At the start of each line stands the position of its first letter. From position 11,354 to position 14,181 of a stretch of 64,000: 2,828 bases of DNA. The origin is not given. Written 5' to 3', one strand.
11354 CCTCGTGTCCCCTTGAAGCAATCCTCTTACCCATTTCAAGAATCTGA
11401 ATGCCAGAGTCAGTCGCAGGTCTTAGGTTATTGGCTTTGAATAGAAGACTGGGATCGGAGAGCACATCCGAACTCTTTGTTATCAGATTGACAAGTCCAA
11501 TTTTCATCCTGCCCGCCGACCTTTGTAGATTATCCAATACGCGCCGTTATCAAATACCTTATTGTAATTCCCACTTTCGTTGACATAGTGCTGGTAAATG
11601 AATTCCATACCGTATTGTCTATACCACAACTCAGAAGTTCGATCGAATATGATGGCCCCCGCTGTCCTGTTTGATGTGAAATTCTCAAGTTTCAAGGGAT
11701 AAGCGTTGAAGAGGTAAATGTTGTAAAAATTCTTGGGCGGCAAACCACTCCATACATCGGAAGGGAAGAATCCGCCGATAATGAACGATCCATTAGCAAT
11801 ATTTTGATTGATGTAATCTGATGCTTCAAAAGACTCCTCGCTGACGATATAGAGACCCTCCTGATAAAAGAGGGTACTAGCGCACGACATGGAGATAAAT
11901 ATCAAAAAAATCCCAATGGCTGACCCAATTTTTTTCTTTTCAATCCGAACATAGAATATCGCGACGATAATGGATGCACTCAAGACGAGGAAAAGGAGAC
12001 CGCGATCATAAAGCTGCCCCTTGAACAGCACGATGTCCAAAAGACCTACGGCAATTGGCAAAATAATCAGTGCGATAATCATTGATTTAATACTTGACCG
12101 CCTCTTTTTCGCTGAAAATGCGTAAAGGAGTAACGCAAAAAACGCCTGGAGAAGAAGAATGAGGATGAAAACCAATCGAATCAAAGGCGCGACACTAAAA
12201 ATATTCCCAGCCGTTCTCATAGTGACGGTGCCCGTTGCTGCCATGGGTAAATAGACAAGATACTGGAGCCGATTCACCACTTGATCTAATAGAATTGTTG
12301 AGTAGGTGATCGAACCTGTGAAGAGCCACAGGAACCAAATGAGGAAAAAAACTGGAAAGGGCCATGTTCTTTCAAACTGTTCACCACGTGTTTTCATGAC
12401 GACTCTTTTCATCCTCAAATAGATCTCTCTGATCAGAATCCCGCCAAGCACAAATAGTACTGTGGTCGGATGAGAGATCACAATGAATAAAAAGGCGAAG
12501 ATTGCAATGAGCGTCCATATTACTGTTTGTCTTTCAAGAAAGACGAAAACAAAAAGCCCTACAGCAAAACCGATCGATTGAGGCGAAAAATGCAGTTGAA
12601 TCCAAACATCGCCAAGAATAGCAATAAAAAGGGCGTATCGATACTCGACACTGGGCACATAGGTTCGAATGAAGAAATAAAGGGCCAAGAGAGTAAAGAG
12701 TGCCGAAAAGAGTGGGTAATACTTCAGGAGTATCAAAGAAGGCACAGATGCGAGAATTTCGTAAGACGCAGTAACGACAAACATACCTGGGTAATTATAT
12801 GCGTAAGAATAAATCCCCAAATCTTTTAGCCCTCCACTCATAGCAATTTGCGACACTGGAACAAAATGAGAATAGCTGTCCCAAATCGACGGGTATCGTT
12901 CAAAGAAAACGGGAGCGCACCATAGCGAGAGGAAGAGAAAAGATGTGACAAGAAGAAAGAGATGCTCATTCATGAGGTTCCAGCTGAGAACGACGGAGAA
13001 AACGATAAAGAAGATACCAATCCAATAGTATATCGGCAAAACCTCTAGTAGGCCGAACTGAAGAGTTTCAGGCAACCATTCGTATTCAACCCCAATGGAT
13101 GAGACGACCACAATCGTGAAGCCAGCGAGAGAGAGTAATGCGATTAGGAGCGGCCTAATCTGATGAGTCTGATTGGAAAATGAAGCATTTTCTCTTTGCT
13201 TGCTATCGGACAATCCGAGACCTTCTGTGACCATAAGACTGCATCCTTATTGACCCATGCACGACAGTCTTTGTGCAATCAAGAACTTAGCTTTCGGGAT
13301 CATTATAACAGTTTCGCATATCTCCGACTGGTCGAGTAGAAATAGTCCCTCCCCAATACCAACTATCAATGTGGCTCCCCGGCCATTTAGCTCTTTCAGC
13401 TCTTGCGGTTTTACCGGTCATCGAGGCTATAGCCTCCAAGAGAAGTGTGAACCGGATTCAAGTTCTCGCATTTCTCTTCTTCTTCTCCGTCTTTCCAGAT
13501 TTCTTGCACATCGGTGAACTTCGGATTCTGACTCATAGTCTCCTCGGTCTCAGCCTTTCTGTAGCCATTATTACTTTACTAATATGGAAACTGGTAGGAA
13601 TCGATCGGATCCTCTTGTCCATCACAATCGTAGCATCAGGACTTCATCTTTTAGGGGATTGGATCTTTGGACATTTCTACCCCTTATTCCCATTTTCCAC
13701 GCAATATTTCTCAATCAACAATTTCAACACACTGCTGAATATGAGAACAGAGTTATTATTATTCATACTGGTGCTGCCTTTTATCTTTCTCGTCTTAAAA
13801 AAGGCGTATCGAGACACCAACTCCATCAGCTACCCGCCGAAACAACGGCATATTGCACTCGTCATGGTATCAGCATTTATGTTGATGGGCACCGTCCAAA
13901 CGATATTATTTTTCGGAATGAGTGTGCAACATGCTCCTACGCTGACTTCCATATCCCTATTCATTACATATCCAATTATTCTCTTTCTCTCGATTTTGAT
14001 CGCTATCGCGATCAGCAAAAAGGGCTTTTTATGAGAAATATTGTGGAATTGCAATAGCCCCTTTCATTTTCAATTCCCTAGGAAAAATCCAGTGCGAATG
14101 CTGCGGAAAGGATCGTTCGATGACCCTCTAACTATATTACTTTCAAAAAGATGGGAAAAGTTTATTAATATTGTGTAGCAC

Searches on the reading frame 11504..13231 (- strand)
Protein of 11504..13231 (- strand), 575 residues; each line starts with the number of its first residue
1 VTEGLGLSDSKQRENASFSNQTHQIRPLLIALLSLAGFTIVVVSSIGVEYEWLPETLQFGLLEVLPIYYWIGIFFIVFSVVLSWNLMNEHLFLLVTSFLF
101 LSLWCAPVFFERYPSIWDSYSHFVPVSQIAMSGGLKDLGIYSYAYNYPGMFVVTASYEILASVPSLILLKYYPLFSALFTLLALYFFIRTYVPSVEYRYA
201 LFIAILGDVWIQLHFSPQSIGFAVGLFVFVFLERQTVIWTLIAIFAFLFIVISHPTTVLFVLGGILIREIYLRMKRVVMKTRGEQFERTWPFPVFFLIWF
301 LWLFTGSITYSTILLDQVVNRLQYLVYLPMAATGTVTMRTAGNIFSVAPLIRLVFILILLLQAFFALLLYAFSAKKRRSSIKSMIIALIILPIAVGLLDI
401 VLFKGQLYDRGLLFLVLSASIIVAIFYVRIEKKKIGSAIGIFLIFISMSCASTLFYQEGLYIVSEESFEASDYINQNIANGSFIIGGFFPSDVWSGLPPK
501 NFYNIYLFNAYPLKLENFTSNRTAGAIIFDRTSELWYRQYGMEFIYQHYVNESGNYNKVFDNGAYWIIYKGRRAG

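Call 7: search_protein_families(library=pfam, proteins=[window:11504-13231:-], max_evalue=0.001)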
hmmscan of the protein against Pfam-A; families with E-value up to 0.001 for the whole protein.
window:11504-13231:- (575 aa): 0 families

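Call 9: search_protein_families(library=ncbifam, proteins=[window:11504-13231:-], max_evalue=0.1)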
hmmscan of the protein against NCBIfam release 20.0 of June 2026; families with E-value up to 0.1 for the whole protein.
window:11504-13231:- (575 aa): 0 families

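Call 48: search_protein_families(library=pfam, proteins=[window:11504-13231:-], max_evalue=5)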
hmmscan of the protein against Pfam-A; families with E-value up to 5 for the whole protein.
window:11504-13231:- (575 aa): 0 families

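Call 54: find_homologous_proteins(query=window:11504-13231:-, max_evalue=0.001)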
Query window:11504-13231:- (575 aa): 22 proteins with E <= 0.001 among 8000 candidates.
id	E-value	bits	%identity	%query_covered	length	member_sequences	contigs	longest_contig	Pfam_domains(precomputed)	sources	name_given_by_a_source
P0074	0.0e+0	1255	100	100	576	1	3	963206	-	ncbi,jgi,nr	ncbi:MAG: hypothetical protein QHH00_00415 [Methanomassiliicoccales archaeon]|jgi:hypothetical prote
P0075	0.0e+0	1063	83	100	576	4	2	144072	-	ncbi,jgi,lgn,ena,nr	ncbi:MAG: hypothetical protein NO474_04560 [Methanomassiliicoccales archaeon]|nr:hypothetical protei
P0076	1.5e-291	986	77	100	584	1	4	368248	-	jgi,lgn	jgi:hypothetical protein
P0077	7.6e-275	931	73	99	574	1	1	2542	-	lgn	-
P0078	4.4e-155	536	45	95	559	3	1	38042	-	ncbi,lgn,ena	ncbi:MAG: hypothetical protein ABSB83_04485 [Methanomassiliicoccales archaeon]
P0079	3.0e-142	494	44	94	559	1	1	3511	-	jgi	-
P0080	3.5e-134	467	43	95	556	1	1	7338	-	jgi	jgi:hypothetical protein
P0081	6.3e-129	450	42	94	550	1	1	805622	-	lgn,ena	-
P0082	3.4e-127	444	39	95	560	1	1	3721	-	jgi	-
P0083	4.1e-124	434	40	95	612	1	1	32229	-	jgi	jgi:hypothetical protein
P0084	9.0e-121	423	40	94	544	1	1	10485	-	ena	-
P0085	2.7e-120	421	38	96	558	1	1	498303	-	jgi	jgi:hypothetical protein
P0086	9.6e-118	413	38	98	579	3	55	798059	-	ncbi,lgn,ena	-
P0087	2.4e-117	411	38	96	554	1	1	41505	-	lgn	-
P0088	3.8e-117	411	38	96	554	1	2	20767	-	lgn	-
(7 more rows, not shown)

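Call 64: predict_structure(alignment_id=A3)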
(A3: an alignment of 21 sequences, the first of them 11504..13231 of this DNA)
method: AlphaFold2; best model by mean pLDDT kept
length: 575 residues; sequences in the alignment: 21
mean_pLDDT: 73.3   pTM: 0.77
mean pLDDT of the five models: 73.3, 73.0, 67.8, 66.6, 64.3
residues with pLDDT >= 90: 93; 70-90: 278; 50-70: 118; < 50: 86
segments of 3 or more residues with pLDDT < 50: 1-23, 135-148, 211-214, 281-284, 323-346, 399-406
pLDDT, mean of each block of 10 residues (from residue 1): 33 30 69 97 90 69 87 96 89 94 85 74 65 50 44 67 72 83 92 88 79 54 88 89 90 74 87 76 61 87 61 51 44 41 48 80 85 61 83 62 51 81 77 77 86 62 83 87 82 72 72 77 81 70 80 82 88 55
secondary structure, 60 per line:
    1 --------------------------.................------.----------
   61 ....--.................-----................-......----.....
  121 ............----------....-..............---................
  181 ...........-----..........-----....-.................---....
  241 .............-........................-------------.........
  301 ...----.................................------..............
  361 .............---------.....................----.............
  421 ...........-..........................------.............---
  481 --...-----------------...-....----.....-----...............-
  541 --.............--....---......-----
elements in order: H27-43 H61-64 H67-83 H89-104 H106-110 H116-132 H143-146 H148-161 H165-191 H197-206 H212-215 H217-233 H237-253 H255-278 H292-303 H308-340 H347-373 H383-403 H408-431 H433-458 H465-477 E483-485 E503-505 H507-510 H515-519 E525-530 H531-539 H543-555 E558-561 E565-570
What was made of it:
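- On GT-C glycosyltransferases (the neighbour at 11504-13234): AlphaFold2 pTM 0.77 (call 64).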

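Call 66: fold_search(model_id=the predicted structure, library=pdb)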
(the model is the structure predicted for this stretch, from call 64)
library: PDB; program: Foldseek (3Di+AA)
matches with E <= 10: 236; with E <= 0.001: 6
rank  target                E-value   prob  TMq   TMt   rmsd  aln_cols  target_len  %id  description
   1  8if8_C                1.4e-04  1.00  0.46  0.45  11.3       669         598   12  Arabinosyltransferase AftA (released 2023-05-31)
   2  8if8_B                3.3e-04  1.00  0.47  0.44   9.8       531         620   13  Arabinosyltransferase AftA (released 2023-05-31)
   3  8pn9_A                3.4e-04  1.00  0.40  0.36  14.1       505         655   14  Structure of human oligosaccharyltransferase OST-A complex bound to NGI-1 (released 2024-05-08)
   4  6s7t_A                6.7e-04  1.00  0.43  0.36   9.9       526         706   12  Cryo-EM structure of human oligosaccharyltransferase complex OST-B (released 2019-12-18)
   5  7zlh_A                7.3e-04  1.00  0.39  0.36  15.5       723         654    9  Cryo-EM structure of C-mannosyltransferase CeDPY19, in apo state, bound to CMT2-Fab and anti-Fab nanobody (released 2023-01-11)
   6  9s6t_A                8.7e-04  1.00  0.37  0.43   9.5       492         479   12  Ternary cryo-EM structure of chicken ALG12 with Dol25-PP-GlcNAc2Man7, Dol25-P-Man, and Fab (released 2026-03-18)
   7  6ezn_F                1.2e-03  1.00  0.35  0.32  15.7       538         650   10  Cryo-EM structure of the yeast oligosaccharyltransferase (OST) complex (released 2018-01-17)
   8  6s7o_A                2.6e-03  1.00  0.40  0.36  13.2       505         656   14  Cryo-EM structure of human oligosaccharyltransferase complex OST-A (released 2019-12-18)
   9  9s6u_A                1.6e-02  1.00  0.42  0.44   7.8       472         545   13  Ternary cryo-EM structure of human ALG9 with Dol25-PP-GlcNAc2Man8, Dol25-P-Man and Fab (released 2026-03-18)
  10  7bwr_A                9.5e-02  0.98  0.34  0.21  14.3       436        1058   16  Mycobacterium smegmatis arabinosyltransferase complex EmbB2-AcpM2 in substrate DPA bound asymmetric "active state" (released 2020-05-27)
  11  9dlh                  1.7e-01  0.96  0.40  0.39   8.4       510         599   12  donor substrate analog-bound AftB (released 2025-06-25)
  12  9rcv_A                1.9e-01  0.10  0.10  0.09  31.4       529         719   10  Structure of the Human Peptide-Loading Complex Arrested by HCMV US6 (released 2025-12-03)
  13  7bvc_A                2.4e-01  0.98  0.38  0.22  11.9       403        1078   14  Cryo-EM structure of Mycobacterium smegmatis arabinosyltransferase EmbA-EmbB-AcpM2 in complex with ethambutol (released 2020-04-29)
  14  3ifq_B                4.1e-01  0.10  0.12  0.12  23.5       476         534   12  Interction of plakoglobin and beta-catenin with desmosomal cadherins (released 2009-09-15)
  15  7tpg_B                5.7e-01  0.10  0.12  0.15  25.7       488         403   12  Single-Particle Cryo-EM Structure of the WaaL O-antigen ligase in its ligand bound state (released 2022-04-06)
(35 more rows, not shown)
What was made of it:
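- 11504..13234 (-): Orphan GT-C-fold membrane glycosyltransferase: at least 10 TM helices plus a C-terminal soluble domain, with no Pfam match. Foldseek matches AftA, STT3, DPY19, ALG12/9 and EmbB, E 1e-4, probability 1.0 (call 66).
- On GT-C glycosyltransferases (the neighbour at 11504-13234): Foldseek matches AftA, STT3, DPY19, ALG12/9 and EmbB at E about 1e-4 and probability 1.0 (call 66).
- The GT-C fold of the 575-aa neighbour comes from calls 64 and 66. GT-C enzymes include protein glycosyltransferases such as STT3 and DPY19 (call 66).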

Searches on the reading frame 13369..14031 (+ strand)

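Call 7: search_protein_families(library=pfam, proteins=[window:13369-14031:+], max_evalue=0.001)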
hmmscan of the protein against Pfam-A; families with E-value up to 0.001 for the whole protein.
window:13369-14031:+ (221 aa): 1 family
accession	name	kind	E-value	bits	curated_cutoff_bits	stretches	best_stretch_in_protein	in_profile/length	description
PF04307.19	YdjM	-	7.5e-07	29.2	29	1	5-166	5-160/176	YdjM inner membrane protein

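Call 48: search_protein_families(library=pfam, proteins=[window:13369-14031:+], max_evalue=5)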
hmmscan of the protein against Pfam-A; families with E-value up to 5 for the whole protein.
window:13369-14031:+ (221 aa): 2 families
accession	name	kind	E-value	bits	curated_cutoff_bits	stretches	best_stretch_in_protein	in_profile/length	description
PF04307.19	YdjM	-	7.5e-07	29.2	29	1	5-166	5-160/176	YdjM inner membrane protein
PF05814.16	Ac76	-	0.16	12.4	22.5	1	125-152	22-50/83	Orf76 (Ac76)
